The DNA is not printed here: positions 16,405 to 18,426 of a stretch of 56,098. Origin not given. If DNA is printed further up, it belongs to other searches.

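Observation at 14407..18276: Complete NuoE/NuoF-coupled [FeFe]-hydrogenase operon (hydCBA) inside an unmistakably archaeal chromosome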

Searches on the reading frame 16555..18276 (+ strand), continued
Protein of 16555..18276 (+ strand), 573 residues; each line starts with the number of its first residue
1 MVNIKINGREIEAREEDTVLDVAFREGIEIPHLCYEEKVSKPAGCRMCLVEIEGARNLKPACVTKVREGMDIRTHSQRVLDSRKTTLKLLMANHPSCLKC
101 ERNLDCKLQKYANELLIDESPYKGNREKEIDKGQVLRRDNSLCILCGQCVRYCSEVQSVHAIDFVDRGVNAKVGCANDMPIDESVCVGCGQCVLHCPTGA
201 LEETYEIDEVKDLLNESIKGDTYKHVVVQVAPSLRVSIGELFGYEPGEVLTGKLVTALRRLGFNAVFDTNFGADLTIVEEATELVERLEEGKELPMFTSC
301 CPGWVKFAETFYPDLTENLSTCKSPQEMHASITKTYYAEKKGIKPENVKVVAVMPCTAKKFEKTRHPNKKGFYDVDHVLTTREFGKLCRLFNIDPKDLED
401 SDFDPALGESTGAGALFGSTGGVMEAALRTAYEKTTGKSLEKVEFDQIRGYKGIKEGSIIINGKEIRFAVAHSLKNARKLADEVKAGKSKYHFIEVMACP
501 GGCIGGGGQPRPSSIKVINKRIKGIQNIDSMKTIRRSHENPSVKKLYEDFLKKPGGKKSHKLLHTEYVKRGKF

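Call 28: find_encoding_contigs(protein=P0002, flank=10000, max_places=2)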
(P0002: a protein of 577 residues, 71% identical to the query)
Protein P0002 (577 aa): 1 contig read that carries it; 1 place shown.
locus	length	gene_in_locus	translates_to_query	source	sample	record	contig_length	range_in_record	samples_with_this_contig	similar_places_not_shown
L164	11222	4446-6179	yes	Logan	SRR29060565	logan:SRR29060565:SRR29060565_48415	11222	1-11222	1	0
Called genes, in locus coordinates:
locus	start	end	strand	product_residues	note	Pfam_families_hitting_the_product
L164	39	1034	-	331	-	-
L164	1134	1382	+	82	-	-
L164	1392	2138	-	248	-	-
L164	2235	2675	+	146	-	PF01257:2Fe-2S_thioredx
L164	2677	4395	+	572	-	PF01512:Complex1_51K, PF10589:NADH_4Fe-4S, PF12797:Fer4_2 (faint), PF14697:Fer4_21 (faint), PF12838:Fer4_7 (weak), PF13187:Fer4_9, PF13237:Fer4_10 (weak), PF00037:Fer4 (weak), +1 more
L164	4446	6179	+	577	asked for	PF00111:Fer2, PF13510:Fer2_4, PF10588:NADH-G_4Fe-4S_3, PF12838:Fer4_7, PF22117:Fer4_Nqo3 (weak), PF00037:Fer4, PF02906:Fe_hyd_lg_C, PF02256:Fe_hyd_SSU, +1 more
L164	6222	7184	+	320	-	PF01073:3Beta_HSD, PF01370:Epimerase, PF02719:Polysacc_synt_2 (weak), PF04321:RmlD_sub_bind, PF16363:GDP_Man_Dehyd, PF07993:NAD_binding_4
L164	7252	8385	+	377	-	-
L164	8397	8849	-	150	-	-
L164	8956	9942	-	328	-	-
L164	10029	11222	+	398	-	?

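Call 45: find_encoding_contigs(protein=P0013, flank=10000, max_places=1)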
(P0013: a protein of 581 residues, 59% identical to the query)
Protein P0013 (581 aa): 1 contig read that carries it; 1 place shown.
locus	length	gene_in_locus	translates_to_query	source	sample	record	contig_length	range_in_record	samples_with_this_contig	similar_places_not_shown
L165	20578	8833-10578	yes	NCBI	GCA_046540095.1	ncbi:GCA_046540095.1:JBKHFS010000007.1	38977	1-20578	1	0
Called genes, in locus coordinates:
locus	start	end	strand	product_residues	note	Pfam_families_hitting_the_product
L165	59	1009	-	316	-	-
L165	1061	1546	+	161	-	-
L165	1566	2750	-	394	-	PF04015:DUF362, PF25160:LdpA_Fe-S-bd (weak), PF00037:Fer4, PF12837:Fer4_6 (weak), PF12838:Fer4_7, PF13187:Fer4_9 (weak), PF13237:Fer4_10, PF14697:Fer4_21, +2 more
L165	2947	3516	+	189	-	PF01558:POR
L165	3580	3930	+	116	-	PF13183:Fer4_8 (faint), PF14697:Fer4_21, PF12838:Fer4_7 (weak), PF00037:Fer4, PF12797:Fer4_2 (weak), PF12837:Fer4_6 (weak), PF13237:Fer4_10 (weak), PF13484:Fer4_16 (weak), +1 more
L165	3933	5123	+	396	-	PF01855:POR_N, PF17147:PFOR_II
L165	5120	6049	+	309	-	PF02775:TPP_enzyme_C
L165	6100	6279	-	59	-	PF13370:Fer4_13, PF13459:Fer4_15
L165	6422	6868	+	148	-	PF01257:2Fe-2S_thioredx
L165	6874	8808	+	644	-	PF01257:2Fe-2S_thioredx (weak), PF01512:Complex1_51K, PF10589:NADH_4Fe-4S, PF13187:Fer4_9, PF00037:Fer4, PF12797:Fer4_2 (weak), PF12838:Fer4_7, PF00037:Fer4, +5 more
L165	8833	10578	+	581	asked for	PF00111:Fer2, PF13510:Fer2_4, PF12837:Fer4_6 (faint), PF10588:NADH-G_4Fe-4S_3, PF12838:Fer4_7, PF22117:Fer4_Nqo3 (weak), PF02906:Fe_hyd_lg_C, PF02256:Fe_hyd_SSU, +4 more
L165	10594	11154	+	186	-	-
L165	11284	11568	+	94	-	-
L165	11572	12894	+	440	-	PF01425:Amidase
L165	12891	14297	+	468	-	PF02934:GatB_N, PF02637:GatB_Yqey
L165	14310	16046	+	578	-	PF01336:tRNA_anti-codon, PF00152:tRNA-synt_2, PF02938:GAD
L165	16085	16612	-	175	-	PF01928:CYTH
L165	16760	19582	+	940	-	PF00690:Cation_ATPase_N, PF00122:E1-E2_ATPase, PF13246:Cation_ATPase, PF08282:Hydrolase_3 (faint), PF00702:Hydrolase, PF00689:Cation_ATPase_C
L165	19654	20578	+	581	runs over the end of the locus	PF02463:SMC_N (weak), PF00005:ABC_tran, PF13175:AAA_15 (faint), PF13304:AAA_21 (faint), PF00005:ABC_tran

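Call 46: find_encoding_contigs(protein=P0010, flank=8000, max_places=1)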
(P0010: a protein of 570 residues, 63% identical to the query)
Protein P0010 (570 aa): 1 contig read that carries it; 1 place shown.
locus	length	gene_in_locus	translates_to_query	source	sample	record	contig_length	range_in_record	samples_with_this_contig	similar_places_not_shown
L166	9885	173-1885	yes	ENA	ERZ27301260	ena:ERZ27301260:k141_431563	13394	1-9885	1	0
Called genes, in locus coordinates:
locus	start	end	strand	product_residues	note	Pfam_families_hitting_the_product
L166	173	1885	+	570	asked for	PF00111:Fer2, PF13510:Fer2_4, PF10588:NADH-G_4Fe-4S_3, PF12838:Fer4_7, PF13187:Fer4_9 (weak), PF00037:Fer4, PF02906:Fe_hyd_lg_C, PF02256:Fe_hyd_SSU, +5 more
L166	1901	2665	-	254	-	-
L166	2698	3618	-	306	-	PF02616:SMC_ScpA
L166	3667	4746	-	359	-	PF13191:AAA_16, PF00931:NB-ARC (weak), PF12775:AAA_7 (weak), PF13245:AAA_19 (faint), PF00004:AAA, PF05729:NACHT (weak), PF13401:AAA_22, PF22703:Cdc6_lid, +1 more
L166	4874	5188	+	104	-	-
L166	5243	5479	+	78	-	-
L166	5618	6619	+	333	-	PF00499:Oxidored_q3 (faint), PF13396:PLDc_N, PF04024:PspC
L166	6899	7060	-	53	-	-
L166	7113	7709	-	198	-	PF02163:Peptidase_M50 (faint)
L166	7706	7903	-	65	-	-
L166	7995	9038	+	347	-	-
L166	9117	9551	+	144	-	-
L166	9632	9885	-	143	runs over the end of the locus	-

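Call 47: find_encoding_contigs(protein=P0014, flank=8000, max_places=1)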
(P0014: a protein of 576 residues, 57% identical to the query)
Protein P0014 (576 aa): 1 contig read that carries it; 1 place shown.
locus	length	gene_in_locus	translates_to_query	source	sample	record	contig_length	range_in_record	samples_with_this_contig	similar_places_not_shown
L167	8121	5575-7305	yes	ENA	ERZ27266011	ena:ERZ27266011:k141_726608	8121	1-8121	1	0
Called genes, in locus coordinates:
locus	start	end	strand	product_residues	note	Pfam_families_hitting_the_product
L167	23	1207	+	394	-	PF01855:POR_N, PF17147:PFOR_II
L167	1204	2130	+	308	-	PF02775:TPP_enzyme_C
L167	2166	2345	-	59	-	PF00037:Fer4 (faint), PF13370:Fer4_13, PF13459:Fer4_15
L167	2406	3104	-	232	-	-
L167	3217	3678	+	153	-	PF01257:2Fe-2S_thioredx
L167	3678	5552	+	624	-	PF01257:2Fe-2S_thioredx (weak), PF01512:Complex1_51K, PF10589:NADH_4Fe-4S, PF13187:Fer4_9, PF12838:Fer4_7, PF13237:Fer4_10 (weak), PF14697:Fer4_21, PF00037:Fer4 (weak), +1 more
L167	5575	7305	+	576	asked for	PF00111:Fer2 (weak), PF13510:Fer2_4, PF00037:Fer4 (faint), PF12837:Fer4_6 (faint), PF10588:NADH-G_4Fe-4S_3, PF12838:Fer4_7, PF02906:Fe_hyd_lg_C, PF02256:Fe_hyd_SSU, +1 more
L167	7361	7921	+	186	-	-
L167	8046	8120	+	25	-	?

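Call 48: find_encoding_contigs(protein=P0107, flank=8000, max_places=1)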
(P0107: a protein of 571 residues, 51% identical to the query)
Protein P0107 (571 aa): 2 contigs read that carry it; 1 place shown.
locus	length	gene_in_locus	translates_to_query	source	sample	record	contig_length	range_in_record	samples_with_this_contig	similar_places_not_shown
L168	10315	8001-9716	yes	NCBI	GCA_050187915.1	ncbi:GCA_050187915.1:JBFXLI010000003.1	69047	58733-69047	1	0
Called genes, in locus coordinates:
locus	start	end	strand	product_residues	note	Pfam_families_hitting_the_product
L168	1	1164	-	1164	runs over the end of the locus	PF01855:POR_N, PF17147:PFOR_II, PF01558:POR, PF10371:EKR, PF00037:Fer4, PF12838:Fer4_7, PF13183:Fer4_8, PF13187:Fer4_9, +7 more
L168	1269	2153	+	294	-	PF00535:Glycos_transf_2, PF13641:Glyco_tranf_2_3 (weak)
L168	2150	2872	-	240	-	PF00557:Peptidase_M24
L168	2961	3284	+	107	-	PF03692:CxxCxxCC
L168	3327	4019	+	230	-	PF14378:PAP2_3, PF01569:PAP2 (weak)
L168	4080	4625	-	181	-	-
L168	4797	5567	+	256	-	-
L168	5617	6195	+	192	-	PF01257:2Fe-2S_thioredx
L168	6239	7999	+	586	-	PF01512:Complex1_51K, PF10589:NADH_4Fe-4S, PF00037:Fer4 (weak), PF13237:Fer4_10, PF12838:Fer4_7, PF13187:Fer4_9, PF00037:Fer4 (weak), PF12837:Fer4_6 (weak), +1 more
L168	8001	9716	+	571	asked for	PF13510:Fer2_4, PF10588:NADH-G_4Fe-4S_3, PF14697:Fer4_21, PF22117:Fer4_Nqo3 (weak), PF12838:Fer4_7, PF00037:Fer4 (weak), PF02906:Fe_hyd_lg_C, PF02256:Fe_hyd_SSU, +4 more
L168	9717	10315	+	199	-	PF01515:PTA_PTB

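Call 49: find_encoding_contigs(protein=P0118, flank=8000, max_places=1)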
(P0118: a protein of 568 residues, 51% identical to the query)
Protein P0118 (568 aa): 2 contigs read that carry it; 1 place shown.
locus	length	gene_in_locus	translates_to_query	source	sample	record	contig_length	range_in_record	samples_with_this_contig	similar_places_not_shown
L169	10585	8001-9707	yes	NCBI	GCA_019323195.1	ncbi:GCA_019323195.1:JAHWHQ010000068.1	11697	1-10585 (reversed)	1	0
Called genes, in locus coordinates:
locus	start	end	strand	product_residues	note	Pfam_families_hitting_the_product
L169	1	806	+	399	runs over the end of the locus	PF01992:vATP-synt_AC39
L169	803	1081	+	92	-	-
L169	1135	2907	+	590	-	PF02874:ATP-synt_ab_N, PF16886:ATP-synt_ab_Xtn, PF00006:ATP-synt_ab, PF22919:ATP-synt_VA_C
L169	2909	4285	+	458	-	PF02874:ATP-synt_ab_N, PF00006:ATP-synt_ab, PF22919:ATP-synt_VA_C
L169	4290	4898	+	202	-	PF01813:ATP-synt_D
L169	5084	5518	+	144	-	PF00571:CBS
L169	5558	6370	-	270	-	-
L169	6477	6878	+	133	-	PF01257:2Fe-2S_thioredx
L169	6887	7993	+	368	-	PF01512:Complex1_51K, PF10531:SLBB (faint), PF10589:NADH_4Fe-4S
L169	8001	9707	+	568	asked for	PF13510:Fer2_4, PF10588:NADH-G_4Fe-4S_3, PF22117:Fer4_Nqo3, PF12838:Fer4_7, PF00037:Fer4 (weak), PF12837:Fer4_6 (weak), PF02906:Fe_hyd_lg_C, PF02256:Fe_hyd_SSU, +1 more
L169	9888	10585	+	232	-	PF01946:Thi4, PF01494:FAD_binding_3 (weak), PF03486:HI0933_like (weak), PF07992:Pyr_redox_2, PF00890:FAD_binding_2 (weak), PF01266:DAO, PF12831:FAD_oxidored, PF13450:NAD_binding_8, +1 more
